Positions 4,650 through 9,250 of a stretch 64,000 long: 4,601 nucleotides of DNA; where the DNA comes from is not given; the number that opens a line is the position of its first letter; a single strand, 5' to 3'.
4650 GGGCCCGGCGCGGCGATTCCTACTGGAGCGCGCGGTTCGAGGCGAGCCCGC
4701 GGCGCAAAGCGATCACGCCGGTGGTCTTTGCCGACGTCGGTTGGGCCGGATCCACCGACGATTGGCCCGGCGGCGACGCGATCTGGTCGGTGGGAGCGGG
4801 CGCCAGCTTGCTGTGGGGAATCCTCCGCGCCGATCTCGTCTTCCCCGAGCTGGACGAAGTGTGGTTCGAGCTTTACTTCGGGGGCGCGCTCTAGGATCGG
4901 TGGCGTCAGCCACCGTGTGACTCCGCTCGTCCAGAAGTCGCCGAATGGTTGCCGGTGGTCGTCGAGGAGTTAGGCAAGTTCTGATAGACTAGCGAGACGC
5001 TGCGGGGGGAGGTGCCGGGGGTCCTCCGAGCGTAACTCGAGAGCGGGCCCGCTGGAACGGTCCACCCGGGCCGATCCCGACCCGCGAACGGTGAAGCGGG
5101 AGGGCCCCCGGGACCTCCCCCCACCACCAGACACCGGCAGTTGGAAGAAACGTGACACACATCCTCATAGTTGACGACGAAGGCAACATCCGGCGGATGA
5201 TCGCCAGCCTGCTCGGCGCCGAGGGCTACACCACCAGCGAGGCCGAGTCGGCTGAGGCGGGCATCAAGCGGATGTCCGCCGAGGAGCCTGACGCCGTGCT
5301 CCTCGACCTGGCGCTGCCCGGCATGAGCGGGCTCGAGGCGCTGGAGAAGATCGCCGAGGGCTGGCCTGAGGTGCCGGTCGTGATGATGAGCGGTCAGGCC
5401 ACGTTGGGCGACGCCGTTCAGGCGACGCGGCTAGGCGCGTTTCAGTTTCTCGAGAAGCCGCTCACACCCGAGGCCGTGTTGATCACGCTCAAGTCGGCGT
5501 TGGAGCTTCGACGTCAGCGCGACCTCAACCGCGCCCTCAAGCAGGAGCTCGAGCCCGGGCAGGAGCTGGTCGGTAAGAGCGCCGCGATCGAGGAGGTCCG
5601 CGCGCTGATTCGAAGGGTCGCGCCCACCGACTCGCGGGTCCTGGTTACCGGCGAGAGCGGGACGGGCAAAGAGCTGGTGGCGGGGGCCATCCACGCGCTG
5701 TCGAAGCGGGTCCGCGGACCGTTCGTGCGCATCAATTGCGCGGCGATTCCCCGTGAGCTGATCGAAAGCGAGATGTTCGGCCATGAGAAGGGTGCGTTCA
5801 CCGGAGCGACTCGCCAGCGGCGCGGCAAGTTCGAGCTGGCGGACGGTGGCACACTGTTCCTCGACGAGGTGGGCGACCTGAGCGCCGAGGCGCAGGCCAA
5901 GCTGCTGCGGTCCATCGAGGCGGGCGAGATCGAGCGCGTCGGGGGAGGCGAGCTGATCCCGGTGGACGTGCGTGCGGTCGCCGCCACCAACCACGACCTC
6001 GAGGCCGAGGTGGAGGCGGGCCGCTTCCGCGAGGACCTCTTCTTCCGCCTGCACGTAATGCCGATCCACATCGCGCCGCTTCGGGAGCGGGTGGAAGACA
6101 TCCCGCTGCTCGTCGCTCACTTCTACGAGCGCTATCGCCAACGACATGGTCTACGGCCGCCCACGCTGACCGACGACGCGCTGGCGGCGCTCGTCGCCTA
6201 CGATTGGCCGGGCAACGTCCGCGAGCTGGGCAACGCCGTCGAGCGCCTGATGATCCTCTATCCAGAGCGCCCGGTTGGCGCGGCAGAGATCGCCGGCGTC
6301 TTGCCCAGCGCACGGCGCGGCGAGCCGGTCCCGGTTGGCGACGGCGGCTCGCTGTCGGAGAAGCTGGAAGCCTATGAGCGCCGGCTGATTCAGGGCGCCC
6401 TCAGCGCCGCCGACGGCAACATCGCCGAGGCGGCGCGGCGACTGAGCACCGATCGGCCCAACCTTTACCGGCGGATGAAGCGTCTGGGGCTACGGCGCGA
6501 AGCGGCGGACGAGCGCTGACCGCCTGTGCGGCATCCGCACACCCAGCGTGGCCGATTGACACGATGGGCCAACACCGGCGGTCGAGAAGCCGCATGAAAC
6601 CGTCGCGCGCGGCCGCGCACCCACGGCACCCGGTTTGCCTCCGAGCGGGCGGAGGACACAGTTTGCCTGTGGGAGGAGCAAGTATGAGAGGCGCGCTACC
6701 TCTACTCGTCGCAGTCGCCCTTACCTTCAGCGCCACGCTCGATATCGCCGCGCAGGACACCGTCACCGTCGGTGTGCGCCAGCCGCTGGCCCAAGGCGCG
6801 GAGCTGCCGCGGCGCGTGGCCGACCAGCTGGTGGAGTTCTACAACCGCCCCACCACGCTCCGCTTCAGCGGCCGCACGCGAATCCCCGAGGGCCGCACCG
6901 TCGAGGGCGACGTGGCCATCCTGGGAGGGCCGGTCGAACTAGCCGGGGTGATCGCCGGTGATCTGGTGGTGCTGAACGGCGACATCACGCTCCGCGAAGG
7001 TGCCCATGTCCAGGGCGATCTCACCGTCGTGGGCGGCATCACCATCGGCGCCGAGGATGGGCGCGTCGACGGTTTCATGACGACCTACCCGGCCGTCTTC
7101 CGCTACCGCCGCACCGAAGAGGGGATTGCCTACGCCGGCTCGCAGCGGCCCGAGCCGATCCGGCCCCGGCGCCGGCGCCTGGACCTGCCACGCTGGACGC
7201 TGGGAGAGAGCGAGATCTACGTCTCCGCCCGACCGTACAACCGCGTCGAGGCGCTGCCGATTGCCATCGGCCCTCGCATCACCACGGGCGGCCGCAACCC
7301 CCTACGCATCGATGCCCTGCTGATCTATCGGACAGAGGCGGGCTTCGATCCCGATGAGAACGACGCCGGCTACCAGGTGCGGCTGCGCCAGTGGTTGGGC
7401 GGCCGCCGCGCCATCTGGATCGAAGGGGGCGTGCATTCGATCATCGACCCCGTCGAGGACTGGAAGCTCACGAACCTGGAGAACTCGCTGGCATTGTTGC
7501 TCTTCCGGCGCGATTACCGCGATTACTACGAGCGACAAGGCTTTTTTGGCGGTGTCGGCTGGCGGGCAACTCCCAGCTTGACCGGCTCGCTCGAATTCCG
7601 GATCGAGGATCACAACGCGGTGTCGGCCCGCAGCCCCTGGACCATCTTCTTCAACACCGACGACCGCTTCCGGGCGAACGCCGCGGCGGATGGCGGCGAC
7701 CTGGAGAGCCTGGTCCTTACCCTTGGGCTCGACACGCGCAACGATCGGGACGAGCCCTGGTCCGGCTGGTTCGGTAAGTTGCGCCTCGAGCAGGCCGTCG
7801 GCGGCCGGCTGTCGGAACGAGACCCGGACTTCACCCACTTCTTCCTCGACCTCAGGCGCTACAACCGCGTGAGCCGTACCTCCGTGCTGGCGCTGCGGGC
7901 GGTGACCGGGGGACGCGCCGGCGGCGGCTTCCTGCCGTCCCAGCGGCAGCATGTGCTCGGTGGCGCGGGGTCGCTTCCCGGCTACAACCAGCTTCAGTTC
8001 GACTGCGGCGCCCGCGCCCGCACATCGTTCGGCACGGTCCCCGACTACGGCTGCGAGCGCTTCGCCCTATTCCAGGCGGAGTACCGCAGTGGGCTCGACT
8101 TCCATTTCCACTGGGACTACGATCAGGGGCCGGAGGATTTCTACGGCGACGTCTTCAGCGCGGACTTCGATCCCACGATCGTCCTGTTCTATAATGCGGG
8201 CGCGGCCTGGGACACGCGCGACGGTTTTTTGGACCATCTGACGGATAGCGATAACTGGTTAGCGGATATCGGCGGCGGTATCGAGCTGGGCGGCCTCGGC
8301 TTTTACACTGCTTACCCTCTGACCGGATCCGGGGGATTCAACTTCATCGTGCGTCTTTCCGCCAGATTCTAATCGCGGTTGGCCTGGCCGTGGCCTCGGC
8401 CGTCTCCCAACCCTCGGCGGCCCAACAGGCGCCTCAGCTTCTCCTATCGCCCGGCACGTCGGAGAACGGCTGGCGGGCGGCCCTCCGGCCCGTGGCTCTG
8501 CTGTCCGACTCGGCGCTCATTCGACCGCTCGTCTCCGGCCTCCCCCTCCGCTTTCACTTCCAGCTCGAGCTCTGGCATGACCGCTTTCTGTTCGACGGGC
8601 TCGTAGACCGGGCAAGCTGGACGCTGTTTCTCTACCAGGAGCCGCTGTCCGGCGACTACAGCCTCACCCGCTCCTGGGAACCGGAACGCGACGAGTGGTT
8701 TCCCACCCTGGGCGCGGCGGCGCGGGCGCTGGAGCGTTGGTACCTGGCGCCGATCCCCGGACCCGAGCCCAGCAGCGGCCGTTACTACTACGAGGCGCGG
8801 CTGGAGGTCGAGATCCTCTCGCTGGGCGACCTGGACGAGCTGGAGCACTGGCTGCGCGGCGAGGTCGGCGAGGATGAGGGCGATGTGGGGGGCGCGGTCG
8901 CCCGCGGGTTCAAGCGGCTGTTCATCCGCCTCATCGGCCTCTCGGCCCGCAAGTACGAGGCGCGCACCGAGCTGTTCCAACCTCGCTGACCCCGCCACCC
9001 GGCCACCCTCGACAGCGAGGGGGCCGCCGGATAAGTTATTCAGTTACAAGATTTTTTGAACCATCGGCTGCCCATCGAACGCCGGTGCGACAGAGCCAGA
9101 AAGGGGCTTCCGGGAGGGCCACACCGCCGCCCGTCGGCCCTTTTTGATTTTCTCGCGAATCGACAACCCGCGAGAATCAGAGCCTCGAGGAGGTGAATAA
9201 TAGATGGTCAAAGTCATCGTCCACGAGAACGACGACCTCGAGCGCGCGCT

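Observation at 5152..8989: NtrC-type activator immediately followed by a textbook sigma54 promoter driving an Omp85-like outer-membrane protein with a bactofilin-like domain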

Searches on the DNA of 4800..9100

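Call 82: search_rna_families(source=window, start=4800, end=9100, threshold=evalue, max_evalue=1)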
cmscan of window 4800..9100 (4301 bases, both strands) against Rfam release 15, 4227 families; matches with E-value up to 1: 0.
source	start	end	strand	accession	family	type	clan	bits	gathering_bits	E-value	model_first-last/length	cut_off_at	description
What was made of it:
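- Tried and rejected: Rfam found no family in 4800-9100 (call 82).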

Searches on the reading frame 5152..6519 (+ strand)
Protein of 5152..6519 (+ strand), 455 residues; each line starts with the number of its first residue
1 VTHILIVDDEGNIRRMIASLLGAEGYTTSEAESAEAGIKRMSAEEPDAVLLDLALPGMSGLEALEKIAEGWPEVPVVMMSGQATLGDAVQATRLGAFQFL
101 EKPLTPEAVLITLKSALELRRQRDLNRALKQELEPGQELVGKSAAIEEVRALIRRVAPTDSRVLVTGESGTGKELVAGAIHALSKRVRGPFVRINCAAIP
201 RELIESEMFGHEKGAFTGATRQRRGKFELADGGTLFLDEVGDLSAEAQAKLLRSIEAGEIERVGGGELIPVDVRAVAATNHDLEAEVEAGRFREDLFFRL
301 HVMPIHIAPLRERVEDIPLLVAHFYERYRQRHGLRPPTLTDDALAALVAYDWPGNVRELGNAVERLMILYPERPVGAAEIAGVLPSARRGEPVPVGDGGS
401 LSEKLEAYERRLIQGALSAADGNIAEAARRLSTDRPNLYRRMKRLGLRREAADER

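Call 8: search_protein_families(library=pfam, proteins=[window:5152-6519:+], max_evalue=0.1)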
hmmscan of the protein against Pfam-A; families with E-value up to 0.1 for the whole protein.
window:5152-6519:+ (455 aa): 13 families
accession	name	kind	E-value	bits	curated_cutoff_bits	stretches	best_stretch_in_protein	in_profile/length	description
PF00158.32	Sigma54_activat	-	2.5e-70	236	20.2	1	139-306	1-168/168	Sigma-54 interaction domain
PF00072.30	Response_reg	-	3.9e-27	95.1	30.2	1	4-110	1-107/111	Response regulator receiver domain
PF25601.1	AAA_lid_14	-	7.4e-23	80.6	27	1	311-381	1-71/87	AAA+ ATPase lid domain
PF14532.12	Sigma54_activ_2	-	2e-22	80.3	25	1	140-310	1-138/138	Sigma-54 interaction domain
PF02954.25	HTH_8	-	1.6e-09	37.7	22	1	405-445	2-42/42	Bacterial regulatory protein, Fis family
PF13191.12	AAA_16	-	2e-06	28.9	32.6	1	138-205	1-80/167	AAA ATPase domain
PF07728.20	AAA_5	-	4.5e-06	27.2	22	1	163-280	2-122/139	AAA domain (dynein-related subfamily)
PF01078.27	Mg_chelatase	-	2.4e-05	24.3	20.3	1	218-280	93-157/207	Magnesium chelatase, subunit ChlI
PF00004.35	AAA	-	0.00049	21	21.2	1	163-299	1-130/131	ATPase family associated with various cellular activities (AAA)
PF18024.7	HTH_50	-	0.014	15.5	27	1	399-447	2-49/50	Helix-turn-helix domain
PF13245.12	AAA_19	-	0.056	14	25.1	0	160-259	11-118/134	AAA domain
PF13556.12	HTH_30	-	0.07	13.4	27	0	419-445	10-36/59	PucR C-terminal helix-turn-helix domain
PF00126.33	HTH_1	-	0.087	13.2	26.6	0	420-445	12-37/60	Bacterial regulatory helix-turn-helix protein, lysR family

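Call 9: search_protein_families(library=ncbifam, proteins=[window:5152-6519:+], max_evalue=0.1)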
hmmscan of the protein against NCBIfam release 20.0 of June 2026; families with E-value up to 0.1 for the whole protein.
window:5152-6519:+ (455 aa): 118 families (the best 25 are shown)
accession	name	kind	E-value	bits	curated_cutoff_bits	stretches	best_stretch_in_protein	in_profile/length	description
TIGR01818.1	ntrC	equivalog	2.3e-131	438.8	558.6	2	4-385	1-382/463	nitrogen regulation protein NR(I)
NF008469.0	PRK11361.1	equivalog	4.5e-122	408.1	714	1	2-446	5-455/461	acetoacetate metabolism transcriptional regulator AtoC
TIGR02915.1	PEP_resp_reg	equivalog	2e-121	405.9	502.6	1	4-447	1-444/445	PEP-CTERM-box response regulator transcription factor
NF051870.1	NAssimRespRegNtrX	equivalog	3.8e-121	405.1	600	1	1-447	1-452/452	nitrogen assimilation response regulator NtrX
NF003451.0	PRK05022.1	equivalog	3.2e-111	372.6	476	1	118-448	171-511/512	nitric oxide reductase transcriptional regulator NorR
NF007689.0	PRK10365.1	equivalog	6.9e-106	354.7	760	1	3-443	7-440/441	sigma-54-dependent response regulator transcription factor ZraR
NF008176.1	PRK10923.1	equivalog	2.5e-105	352.8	620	2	3-370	5-371/469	nitrogen regulation protein NR(I)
TIGR01817.1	nifA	equivalog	3.5e-105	352.8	528.85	1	122-377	181-435/534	nif-specific transcriptional activator NifA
NF041946.1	LuxO_transreg_Vib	equivalog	7.6e-105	351.4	800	2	29-375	24-371/463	quorum-sensing sigma-54 dependent transcriptional regulator LuxO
NF041552.1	TF_PrdR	equivalog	7.6e-98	328.3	795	1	135-444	265-575/577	sigma-54 dependent transcriptional regulator PrdR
NF011695.0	PRK15115.1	equivalog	4.1e-93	312.6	763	1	2-447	7-438/445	two-component system response regulator GlrR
NF049963.1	RespRegFlgRCampy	domain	1.2e-90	304.4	750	1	4-443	3-425/429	fla regulon two-component system response regulator FlgR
NF038308.1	RNA_repair_RtcR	equivalog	4.6e-89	299.7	650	1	82-388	120-440/530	RNA repair transcriptional activator RtcR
NF050807.1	TransRegFlbDCaul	equivalog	4.4e-88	296.1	750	1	20-381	19-362/454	sigma-54-dependent transcriptional regulator FlbD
NF041906.1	V4R_TF_MobR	exception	1.2e-86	291.3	999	1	138-444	233-543/544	phenol degradation transcriptional regulator MobR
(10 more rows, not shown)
